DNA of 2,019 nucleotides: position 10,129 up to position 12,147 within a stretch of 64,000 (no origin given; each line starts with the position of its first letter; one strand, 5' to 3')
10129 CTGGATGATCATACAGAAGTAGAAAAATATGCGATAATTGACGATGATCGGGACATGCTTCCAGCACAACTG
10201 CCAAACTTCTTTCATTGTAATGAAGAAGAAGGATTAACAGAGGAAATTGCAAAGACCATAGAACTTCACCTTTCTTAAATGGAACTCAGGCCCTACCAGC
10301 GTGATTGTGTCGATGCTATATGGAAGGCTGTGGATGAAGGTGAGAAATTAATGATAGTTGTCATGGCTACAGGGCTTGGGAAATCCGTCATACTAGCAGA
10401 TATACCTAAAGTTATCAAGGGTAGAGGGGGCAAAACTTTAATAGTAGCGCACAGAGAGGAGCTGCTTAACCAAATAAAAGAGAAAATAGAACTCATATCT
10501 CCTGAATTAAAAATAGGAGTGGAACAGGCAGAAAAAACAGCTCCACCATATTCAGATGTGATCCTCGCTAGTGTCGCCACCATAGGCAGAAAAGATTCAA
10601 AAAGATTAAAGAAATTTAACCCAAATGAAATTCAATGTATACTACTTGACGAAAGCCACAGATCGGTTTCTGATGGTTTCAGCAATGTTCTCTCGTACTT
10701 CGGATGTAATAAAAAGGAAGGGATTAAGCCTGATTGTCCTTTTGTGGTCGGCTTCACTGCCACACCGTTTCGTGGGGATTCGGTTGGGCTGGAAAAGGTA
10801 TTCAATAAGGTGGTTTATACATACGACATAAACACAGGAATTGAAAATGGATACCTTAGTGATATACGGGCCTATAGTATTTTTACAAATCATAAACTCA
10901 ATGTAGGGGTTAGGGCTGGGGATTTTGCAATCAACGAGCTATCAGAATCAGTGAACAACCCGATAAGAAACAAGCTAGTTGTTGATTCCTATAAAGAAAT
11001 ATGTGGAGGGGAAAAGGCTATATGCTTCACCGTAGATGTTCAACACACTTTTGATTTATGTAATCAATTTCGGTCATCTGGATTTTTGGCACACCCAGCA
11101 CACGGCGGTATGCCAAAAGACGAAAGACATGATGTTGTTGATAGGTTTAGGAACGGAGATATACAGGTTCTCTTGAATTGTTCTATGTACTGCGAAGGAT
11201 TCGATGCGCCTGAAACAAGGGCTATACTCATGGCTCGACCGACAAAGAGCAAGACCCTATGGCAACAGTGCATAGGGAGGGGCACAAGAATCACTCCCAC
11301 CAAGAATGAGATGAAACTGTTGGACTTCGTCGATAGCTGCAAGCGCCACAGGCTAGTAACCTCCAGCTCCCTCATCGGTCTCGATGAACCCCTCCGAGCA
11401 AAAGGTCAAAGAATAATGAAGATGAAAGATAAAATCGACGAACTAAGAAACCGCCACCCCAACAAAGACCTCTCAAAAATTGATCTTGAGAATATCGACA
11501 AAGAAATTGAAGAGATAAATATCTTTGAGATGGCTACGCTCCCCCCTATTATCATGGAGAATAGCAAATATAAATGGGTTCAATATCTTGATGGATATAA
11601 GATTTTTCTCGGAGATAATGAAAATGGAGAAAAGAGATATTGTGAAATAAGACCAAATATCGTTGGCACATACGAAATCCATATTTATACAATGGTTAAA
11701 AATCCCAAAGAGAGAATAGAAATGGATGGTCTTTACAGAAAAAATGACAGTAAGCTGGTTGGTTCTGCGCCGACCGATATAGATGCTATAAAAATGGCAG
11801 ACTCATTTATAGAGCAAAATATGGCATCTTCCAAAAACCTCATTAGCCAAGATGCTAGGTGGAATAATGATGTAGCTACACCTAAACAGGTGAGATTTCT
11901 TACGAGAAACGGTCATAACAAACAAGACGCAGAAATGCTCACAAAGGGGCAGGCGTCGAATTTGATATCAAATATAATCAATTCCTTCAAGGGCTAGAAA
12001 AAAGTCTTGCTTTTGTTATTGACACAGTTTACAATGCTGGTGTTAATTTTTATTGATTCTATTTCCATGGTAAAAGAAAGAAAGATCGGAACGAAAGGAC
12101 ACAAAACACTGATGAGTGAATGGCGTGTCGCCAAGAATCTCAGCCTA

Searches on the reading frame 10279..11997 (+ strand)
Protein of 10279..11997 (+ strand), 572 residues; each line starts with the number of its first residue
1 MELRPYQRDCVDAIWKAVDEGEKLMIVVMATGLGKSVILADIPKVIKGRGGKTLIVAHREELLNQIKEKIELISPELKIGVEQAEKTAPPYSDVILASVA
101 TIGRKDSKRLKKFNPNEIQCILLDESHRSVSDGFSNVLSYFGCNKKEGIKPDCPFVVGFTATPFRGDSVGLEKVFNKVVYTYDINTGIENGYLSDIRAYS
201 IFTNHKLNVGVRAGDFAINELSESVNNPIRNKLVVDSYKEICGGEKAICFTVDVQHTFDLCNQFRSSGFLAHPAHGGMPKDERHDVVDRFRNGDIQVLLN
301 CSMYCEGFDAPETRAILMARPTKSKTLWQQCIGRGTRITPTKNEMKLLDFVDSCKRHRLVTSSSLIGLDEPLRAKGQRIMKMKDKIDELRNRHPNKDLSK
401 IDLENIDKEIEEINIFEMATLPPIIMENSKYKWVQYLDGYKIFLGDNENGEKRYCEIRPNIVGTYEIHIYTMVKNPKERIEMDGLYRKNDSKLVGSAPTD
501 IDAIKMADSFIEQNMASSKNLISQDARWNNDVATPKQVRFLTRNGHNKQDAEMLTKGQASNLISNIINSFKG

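Call 40: search_protein_families(library=phrogs, proteins=[window:10279-11997:+], max_evalue=0.00001)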
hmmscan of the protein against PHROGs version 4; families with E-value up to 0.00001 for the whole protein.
window:10279-11997:+ (572 aa): 5 families
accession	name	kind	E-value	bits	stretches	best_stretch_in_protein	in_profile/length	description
phrog_16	-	DNA, RNA and nucleotide metabolism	1.5e-86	292.5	1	1-502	271-720/986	DNA helicase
phrog_16694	-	unknown function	3.5e-17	62.6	1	2-197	274-484/1010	-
phrog_9690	-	DNA, RNA and nucleotide metabolism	1.1e-16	61.7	1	117-354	40-272/306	DNA helicase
phrog_3830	-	unknown function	1.8e-14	53.9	1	3-204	267-479/1032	-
phrog_2488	-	DNA, RNA and nucleotide metabolism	2.3e-06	27.6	1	3-70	19-91/579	DNA helicase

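Call 70: find_related_loci(query=window:10279-11997:+, collection=viral_contigs, flank=8000)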
Query window:10279-11997:+ (572 aa) in viral_contigs; peptide patterns used: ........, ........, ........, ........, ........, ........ (x = any residue, [..] = any of these).
37 stretches matched a pattern, but none encodes a relative of the query by tblastn (E <= 1e-3).
